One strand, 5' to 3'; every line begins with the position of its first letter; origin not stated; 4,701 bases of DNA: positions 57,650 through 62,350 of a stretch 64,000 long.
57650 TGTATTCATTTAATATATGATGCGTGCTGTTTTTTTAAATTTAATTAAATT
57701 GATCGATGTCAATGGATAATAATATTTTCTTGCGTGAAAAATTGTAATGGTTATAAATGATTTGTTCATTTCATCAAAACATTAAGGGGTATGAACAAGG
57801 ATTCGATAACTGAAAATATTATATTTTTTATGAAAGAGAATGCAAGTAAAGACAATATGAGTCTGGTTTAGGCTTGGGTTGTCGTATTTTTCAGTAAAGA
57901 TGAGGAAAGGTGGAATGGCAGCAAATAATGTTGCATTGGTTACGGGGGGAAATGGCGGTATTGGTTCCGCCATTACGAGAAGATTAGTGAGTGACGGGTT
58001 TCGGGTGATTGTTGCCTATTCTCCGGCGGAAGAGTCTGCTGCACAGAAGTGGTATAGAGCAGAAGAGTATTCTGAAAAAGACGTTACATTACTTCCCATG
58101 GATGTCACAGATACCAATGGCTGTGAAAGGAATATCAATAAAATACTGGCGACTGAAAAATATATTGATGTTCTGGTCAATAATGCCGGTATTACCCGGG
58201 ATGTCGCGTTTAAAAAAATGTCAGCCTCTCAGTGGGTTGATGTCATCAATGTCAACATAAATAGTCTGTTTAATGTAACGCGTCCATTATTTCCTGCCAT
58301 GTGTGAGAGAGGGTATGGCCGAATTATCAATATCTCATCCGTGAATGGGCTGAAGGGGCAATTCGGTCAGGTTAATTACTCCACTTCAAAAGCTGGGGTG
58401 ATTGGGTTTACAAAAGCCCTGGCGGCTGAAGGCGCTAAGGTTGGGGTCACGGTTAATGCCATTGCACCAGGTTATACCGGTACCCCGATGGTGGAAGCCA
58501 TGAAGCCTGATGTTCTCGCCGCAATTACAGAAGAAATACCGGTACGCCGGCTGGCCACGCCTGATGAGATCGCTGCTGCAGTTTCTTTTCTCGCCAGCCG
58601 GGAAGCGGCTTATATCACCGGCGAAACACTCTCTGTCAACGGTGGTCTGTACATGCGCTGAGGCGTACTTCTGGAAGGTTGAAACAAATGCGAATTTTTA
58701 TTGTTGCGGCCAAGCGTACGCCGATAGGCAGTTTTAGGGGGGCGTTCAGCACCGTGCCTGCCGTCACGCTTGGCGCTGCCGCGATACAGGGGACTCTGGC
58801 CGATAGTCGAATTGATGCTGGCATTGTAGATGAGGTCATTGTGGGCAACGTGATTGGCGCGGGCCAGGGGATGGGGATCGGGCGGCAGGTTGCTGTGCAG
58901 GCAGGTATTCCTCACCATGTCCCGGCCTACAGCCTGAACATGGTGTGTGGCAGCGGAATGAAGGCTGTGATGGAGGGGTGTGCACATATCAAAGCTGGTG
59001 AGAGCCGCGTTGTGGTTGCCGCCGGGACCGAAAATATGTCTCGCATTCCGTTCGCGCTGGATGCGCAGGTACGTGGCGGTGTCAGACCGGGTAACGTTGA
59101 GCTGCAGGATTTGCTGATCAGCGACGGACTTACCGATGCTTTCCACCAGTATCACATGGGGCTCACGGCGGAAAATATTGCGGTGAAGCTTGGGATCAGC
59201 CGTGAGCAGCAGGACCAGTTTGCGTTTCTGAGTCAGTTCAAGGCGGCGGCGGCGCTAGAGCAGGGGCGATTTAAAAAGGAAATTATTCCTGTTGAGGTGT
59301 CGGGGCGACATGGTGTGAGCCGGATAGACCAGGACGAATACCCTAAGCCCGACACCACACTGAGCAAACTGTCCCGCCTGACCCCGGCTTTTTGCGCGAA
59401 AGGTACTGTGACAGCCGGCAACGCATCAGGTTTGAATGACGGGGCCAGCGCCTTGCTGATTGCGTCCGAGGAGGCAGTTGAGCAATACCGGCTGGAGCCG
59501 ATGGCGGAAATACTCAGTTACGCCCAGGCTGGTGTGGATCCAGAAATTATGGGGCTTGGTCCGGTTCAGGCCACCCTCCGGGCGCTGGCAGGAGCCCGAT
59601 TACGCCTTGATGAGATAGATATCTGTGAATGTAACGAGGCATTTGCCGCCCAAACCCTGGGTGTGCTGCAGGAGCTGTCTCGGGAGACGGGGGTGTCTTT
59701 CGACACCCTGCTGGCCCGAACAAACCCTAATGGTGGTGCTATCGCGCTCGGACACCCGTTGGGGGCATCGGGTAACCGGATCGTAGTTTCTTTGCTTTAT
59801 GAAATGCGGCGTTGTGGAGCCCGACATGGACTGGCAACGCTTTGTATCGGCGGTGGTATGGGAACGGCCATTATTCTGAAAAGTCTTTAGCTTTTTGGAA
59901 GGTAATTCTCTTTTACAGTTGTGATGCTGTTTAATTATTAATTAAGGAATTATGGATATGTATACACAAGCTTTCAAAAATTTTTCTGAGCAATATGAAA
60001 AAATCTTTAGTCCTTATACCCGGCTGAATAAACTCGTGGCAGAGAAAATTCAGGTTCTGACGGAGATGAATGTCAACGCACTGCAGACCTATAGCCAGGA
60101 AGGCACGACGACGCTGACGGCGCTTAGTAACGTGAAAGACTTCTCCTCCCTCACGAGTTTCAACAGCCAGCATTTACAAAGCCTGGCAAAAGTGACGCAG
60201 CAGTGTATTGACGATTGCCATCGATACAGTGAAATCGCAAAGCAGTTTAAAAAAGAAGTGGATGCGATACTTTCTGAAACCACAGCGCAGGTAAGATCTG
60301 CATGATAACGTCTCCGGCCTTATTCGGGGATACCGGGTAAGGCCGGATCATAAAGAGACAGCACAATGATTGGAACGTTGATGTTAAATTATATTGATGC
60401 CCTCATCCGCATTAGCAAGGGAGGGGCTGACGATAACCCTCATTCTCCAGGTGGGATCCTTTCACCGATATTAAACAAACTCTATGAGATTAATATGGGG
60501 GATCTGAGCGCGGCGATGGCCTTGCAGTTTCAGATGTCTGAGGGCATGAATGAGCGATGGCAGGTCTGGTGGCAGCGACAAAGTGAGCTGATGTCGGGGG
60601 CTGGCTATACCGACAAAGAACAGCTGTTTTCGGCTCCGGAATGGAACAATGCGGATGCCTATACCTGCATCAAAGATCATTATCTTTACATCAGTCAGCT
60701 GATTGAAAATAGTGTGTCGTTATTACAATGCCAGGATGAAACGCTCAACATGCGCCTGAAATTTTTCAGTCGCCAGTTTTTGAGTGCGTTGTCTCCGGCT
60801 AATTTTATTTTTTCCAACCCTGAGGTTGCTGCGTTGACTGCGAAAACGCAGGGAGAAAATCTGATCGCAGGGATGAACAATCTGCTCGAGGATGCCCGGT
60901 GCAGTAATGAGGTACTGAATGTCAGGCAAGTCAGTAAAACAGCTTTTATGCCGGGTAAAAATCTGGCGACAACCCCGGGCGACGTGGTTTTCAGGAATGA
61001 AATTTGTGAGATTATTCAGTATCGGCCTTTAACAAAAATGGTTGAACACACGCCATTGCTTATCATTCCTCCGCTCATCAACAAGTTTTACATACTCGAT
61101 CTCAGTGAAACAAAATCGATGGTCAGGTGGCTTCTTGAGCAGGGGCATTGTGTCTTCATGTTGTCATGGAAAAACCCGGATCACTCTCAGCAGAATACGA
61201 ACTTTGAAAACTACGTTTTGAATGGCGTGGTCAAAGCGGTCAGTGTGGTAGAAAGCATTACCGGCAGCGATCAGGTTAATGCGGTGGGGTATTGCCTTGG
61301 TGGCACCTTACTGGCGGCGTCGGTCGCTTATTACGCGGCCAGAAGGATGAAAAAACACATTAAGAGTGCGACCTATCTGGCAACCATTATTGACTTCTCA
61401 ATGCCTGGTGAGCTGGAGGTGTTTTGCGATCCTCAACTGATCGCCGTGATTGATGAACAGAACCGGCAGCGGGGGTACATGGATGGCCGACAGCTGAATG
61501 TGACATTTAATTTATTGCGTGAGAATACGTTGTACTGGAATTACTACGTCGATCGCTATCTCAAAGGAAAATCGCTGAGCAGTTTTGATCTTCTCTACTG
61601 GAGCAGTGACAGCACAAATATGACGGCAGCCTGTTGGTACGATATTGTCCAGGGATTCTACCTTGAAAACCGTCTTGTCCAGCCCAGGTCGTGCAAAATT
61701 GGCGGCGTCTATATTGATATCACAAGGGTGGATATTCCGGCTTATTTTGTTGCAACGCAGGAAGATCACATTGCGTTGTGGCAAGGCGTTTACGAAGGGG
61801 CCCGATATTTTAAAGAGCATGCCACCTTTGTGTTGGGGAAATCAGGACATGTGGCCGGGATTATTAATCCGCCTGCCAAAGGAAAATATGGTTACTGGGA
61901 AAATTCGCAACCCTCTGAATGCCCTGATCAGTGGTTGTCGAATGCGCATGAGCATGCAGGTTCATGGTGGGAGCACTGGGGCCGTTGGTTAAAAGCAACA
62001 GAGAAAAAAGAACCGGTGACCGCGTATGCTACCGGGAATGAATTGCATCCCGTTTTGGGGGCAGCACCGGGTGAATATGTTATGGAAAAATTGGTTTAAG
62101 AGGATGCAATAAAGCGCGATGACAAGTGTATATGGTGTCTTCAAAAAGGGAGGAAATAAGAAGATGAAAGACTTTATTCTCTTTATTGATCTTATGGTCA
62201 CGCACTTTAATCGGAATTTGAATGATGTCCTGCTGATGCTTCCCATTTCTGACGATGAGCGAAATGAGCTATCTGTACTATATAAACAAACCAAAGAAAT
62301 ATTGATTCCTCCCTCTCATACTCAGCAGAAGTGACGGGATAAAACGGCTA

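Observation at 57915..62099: Complete phaB-phaA-phasin-phaC polyhydroxyalkanoate synthesis cluster on an enterobacterial plasmid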

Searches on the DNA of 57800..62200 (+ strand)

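Call 5: search_dna_similar(query=window:57800-62200:+, collection=plasmids, mode=near, max_rows=30)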
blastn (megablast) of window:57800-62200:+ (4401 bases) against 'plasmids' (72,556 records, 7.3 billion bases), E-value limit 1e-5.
No match.

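Call 6: search_dna_similar(query=window:57800-62200:+, collection=ecoli_genomes, mode=near, max_rows=20)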
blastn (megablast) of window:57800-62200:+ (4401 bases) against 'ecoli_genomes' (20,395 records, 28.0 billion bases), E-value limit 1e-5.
No match.

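Call 32: search_dna_similar(query=L002:1-21734:+, collection=plasmids, mode=near, max_rows=10)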
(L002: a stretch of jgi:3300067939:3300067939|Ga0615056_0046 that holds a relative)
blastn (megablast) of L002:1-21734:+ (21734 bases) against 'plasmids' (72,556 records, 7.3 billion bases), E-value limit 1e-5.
Records with a match: 244; places in all: 287; records where one place covers at least 80% of the query: 0.
Best place of each record, by identity: 95-99% 1; 90-95% 120; 80-90% 13; 60-80% 110.
By first word of the organism name: Escherichia 132; Klebsiella 48; Salmonella 21; Providencia 15; Shigella 14; Raoultella 4; Proteus 2; Pantoea 2; Enterobacter 1; Xenorhabdus 1; and 4 more.
By predicted mobility (MOB-suite, as given by PLSDB): non-mobilizable 133; conjugative 101; mobilizable 10.
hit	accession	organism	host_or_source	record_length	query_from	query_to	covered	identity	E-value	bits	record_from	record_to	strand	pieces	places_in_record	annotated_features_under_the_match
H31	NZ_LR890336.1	Escherichia coli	Homo sapiens,blood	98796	12436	12986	2%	74.7%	3e-25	218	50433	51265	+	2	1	insQ: RNA-guided endonuclease TnpB family protein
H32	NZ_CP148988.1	Escherichia coli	chicken,tissue sample,liver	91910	12436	12986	2%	74.7%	3e-25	218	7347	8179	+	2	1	transposase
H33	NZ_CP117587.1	Escherichia albertii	Anser,whole organism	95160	12436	12986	2%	74.6%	1e-23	212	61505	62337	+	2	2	RNA-guided endonuclease TnpB family protein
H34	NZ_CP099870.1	Escherichia albertii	EW,cell culture,feces,Poyang Lake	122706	12436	12986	2%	74.6%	1e-23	212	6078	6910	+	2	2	RNA-guided endonuclease TnpB family protein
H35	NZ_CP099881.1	Escherichia albertii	GWG,cell culture,feces,Poyang Lake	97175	12436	12986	2%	74.6%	1e-23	212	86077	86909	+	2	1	RNA-guided endonuclease TnpB family protein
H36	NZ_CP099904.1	Escherichia albertii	GWG,cell culture,feces,Poyang Lake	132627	12436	12986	2%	74.6%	1e-23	212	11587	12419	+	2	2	RNA-guided endonuclease TnpB family protein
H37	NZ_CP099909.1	Escherichia albertii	EW,cell culture,feces,Poyang Lake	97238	12436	12986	2%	74.6%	1e-23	212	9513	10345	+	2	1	RNA-guided endonuclease TnpB family protein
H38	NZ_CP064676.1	Salmonella sp. SJTUF14076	Chicken faeces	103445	12436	12986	2%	74.4%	7e-22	207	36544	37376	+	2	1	RNA-guided endonuclease TnpB family protein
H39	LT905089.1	Salmonella enterica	Homo sapiens,not known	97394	12445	12986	2%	74.9%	3e-25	218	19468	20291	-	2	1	record has no annotation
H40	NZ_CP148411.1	Escherichia coli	Chicken,single cell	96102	12445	12986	2%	74.9%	3e-25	218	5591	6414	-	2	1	transposase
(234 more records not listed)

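Call 57: search_dna_similar(query=L014:4900-10234:+, collection=plasmids, mode=distant, max_rows=8)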
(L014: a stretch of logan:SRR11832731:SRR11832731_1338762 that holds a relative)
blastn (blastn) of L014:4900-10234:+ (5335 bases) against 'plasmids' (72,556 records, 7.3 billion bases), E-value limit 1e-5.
Records with a match: 31; places in all: 32; records where one place covers at least 80% of the query: 0.
Best place of each record, by identity: 80-90% 30; 60-80% 1.
By first word of the organism name: Klebsiella 24; Raoultella 4; Enterobacter 1; Lelliottia 1; Serratia 1.
By predicted mobility (MOB-suite, as given by PLSDB): conjugative 28; non-mobilizable 3.
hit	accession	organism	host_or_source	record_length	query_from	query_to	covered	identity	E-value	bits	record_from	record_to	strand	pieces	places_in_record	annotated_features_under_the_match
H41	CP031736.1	Klebsiella pneumoniae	Homo sapiens,blood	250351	5193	5335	3%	88.2%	3e-41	180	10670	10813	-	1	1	transposase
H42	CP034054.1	Klebsiella pneumoniae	Homo sapiens,blood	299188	5193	5335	3%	88.2%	3e-41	180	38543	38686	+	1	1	transposase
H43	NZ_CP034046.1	Klebsiella pneumoniae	Homo sapiens,blood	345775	5193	5335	3%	88.2%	3e-41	180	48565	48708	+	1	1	RNA-guided endonuclease TnpB family protein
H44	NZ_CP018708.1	Klebsiella pneumoniae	Homo sapiens,nasal swab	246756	5193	5335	3%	88.2%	3e-41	180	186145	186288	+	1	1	RNA-guided endonuclease TnpB family protein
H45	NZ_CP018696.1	Klebsiella pneumoniae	Homo sapiens,abdominal drain fluid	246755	5193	5335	3%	88.2%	3e-41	180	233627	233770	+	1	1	RNA-guided endonuclease TnpB family protein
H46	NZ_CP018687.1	Klebsiella pneumoniae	Homo sapiens,tracheal secretion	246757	5193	5335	3%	88.2%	3e-41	180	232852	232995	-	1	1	RNA-guided endonuclease TnpB family protein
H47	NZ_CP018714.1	Klebsiella pneumoniae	Homo sapiens,abdominal drainage fluid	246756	5193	5335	3%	88.2%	3e-41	180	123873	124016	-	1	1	RNA-guided endonuclease TnpB family protein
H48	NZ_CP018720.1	Klebsiella pneumoniae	Homo sapiens,anal swab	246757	5193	5335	3%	88.2%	3e-41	180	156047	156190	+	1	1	RNA-guided endonuclease TnpB family protein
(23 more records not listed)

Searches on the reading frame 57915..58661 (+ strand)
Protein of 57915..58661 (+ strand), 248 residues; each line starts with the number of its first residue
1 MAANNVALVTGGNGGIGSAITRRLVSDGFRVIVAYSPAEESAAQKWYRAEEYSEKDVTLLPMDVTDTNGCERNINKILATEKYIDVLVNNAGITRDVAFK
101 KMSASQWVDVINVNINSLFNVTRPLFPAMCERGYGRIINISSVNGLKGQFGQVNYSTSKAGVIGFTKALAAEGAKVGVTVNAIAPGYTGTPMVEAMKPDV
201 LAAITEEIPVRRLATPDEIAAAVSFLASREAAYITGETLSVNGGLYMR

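Call 3: search_protein_families(library=pfam, proteins=[window:57915-58661:+])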
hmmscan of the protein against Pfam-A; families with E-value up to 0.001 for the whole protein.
window:57915-58661:+ (248 aa): 6 families
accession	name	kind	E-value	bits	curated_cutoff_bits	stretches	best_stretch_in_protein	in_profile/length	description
PF00106.31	adh_short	-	6.6e-59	199.1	26.6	1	5-198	1-192/195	short chain dehydrogenase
PF13561.12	adh_short_C2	-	1.7e-57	195.2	27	1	14-245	6-235/236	Enoyl-(Acyl carrier protein) reductase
PF08659.16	KR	-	3.7e-22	79.5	22.6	1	7-175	3-169/180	KR domain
PF01370.27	Epimerase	-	1.2e-08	35.2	20.9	1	7-198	1-187/240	NAD dependent epimerase/dehydratase family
PF16363.11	GDP_Man_Dehyd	-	2.3e-06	27.8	27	1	8-77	1-74/332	GDP-mannose 4,6 dehydratase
PF13460.12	NAD_binding_10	-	0.00017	22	27.2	1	11-162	1-121/184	NAD(P)H-binding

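Call 4: search_protein_families(library=ncbifam, proteins=[window:57915-58661:+])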
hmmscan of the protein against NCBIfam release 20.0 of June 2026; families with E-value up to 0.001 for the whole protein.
window:57915-58661:+ (248 aa): 234 families (the best 25 are shown)
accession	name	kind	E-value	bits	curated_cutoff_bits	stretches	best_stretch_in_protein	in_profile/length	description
NF009464.0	PRK12824.1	subfamily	5.9e-112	373.3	269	1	4-248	2-245/245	3-oxoacyl-ACP reductase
TIGR01829.1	AcAcCoA_reduct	subfamily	7e-111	369.7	302.1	1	6-247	2-242/242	acetoacetyl-CoA reductase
TIGR01830.1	3oxo_ACP_reduc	equivalog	1.3e-80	270.5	297.75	1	7-246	1-239/239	3-oxoacyl-[acyl-carrier-protein] reductase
NF009548.0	PRK12938.1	equivalog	3.2e-80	269.4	472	1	4-247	3-245/246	3-ketoacyl-ACP reductase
NF009466.0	PRK12826.1-2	subfamily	1.7e-75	253.7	222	1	4-247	3-246/248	3-oxoacyl-ACP reductase FabG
NF004200.0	PRK05653.1-5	equivalog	5.7e-74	248.7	273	1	5-245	3-241/242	3-oxoacyl-ACP reductase FabG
NF004198.0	PRK05653.1-3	equivalog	3.2e-73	246.2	296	1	3-247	6-248/248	3-oxoacyl-ACP reductase FabG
NF053542.1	FlxB_rubin_SDR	equivalog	4.6e-73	245.9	340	1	6-245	2-239/239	flexirubin biosynthesis SDR family reductase FlxB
NF004197.0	PRK05653.1-1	equivalog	4.4e-70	236.1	332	1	4-247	7-248/249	3-oxoacyl-ACP reductase FabG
NF004199.0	PRK05653.1-4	equivalog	3e-68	230.1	301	1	4-247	5-247/247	3-oxoacyl-ACP reductase FabG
NF009546.0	PRK12935.1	equivalog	5e-68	229.3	418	1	5-247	7-247/247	acetoacetyl-CoA reductase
NF047420.2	EF_P_mod_YmfI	equivalog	1.7e-64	217.8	238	1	7-246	2-236/236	elongation factor P 5-aminopentanone reductase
NF009547.0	PRK12936.1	subfamily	1.4e-59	201.6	436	1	6-247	8-244/245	3-ketoacyl-(acyl-carrier-protein) reductase NodG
NF052558.1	MBtsdlDhBudC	equivalog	3.1e-59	200.5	270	1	4-245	3-241/250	meso-2,3-butanediol dehydrogenase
TIGR01831.1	fabG_rel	equivalog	4.9e-59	199.6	338.85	1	8-245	2-238/239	3-ketoacyl-ACP reductase FabG2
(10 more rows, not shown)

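Call 26: search_solved_structures(query=window:57915-58658:+, show_alignments=1, max_evalue=1e-60)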
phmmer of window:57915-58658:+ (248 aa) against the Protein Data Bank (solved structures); distinct sequences matched with E-value up to 1e-60: 10.
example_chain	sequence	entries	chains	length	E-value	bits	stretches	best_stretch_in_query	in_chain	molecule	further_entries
3ezl_A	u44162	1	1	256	7.2e-75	254.8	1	4-247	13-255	Acetoacetyl-CoA reductase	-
5vml_A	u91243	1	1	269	8.7e-75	254.6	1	4-247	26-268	Acetoacetyl-CoA reductase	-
3vzr_B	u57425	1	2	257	1.3e-71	244.2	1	4-247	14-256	Acetoacetyl-CoA reductase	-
3vzp_A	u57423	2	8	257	1.8e-71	243.7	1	4-247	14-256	Acetoacetyl-CoA reductase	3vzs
3vzq_A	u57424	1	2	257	1.9e-71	243.7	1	4-247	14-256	Acetoacetyl-CoA reductase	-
3gk3_A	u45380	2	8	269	2e-71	243.6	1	1-247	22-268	Acetoacetyl-CoA reductase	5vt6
4n5l_A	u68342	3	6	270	2.3e-71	243.4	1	4-247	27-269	Acetoacetyl-CoA reductase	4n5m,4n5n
4k6c_A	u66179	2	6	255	2.3e-70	240.1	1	5-247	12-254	Acetoacetyl-CoA reductase | Putative Acetoacetyl-CoA reductase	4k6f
2et6_A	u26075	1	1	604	1.9e-61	211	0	5-244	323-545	(3R)-hydroxyacyl-CoA dehydrogenase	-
4kms_A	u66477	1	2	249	6.8e-61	209.1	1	5-245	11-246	Acetoacetyl-CoA reductase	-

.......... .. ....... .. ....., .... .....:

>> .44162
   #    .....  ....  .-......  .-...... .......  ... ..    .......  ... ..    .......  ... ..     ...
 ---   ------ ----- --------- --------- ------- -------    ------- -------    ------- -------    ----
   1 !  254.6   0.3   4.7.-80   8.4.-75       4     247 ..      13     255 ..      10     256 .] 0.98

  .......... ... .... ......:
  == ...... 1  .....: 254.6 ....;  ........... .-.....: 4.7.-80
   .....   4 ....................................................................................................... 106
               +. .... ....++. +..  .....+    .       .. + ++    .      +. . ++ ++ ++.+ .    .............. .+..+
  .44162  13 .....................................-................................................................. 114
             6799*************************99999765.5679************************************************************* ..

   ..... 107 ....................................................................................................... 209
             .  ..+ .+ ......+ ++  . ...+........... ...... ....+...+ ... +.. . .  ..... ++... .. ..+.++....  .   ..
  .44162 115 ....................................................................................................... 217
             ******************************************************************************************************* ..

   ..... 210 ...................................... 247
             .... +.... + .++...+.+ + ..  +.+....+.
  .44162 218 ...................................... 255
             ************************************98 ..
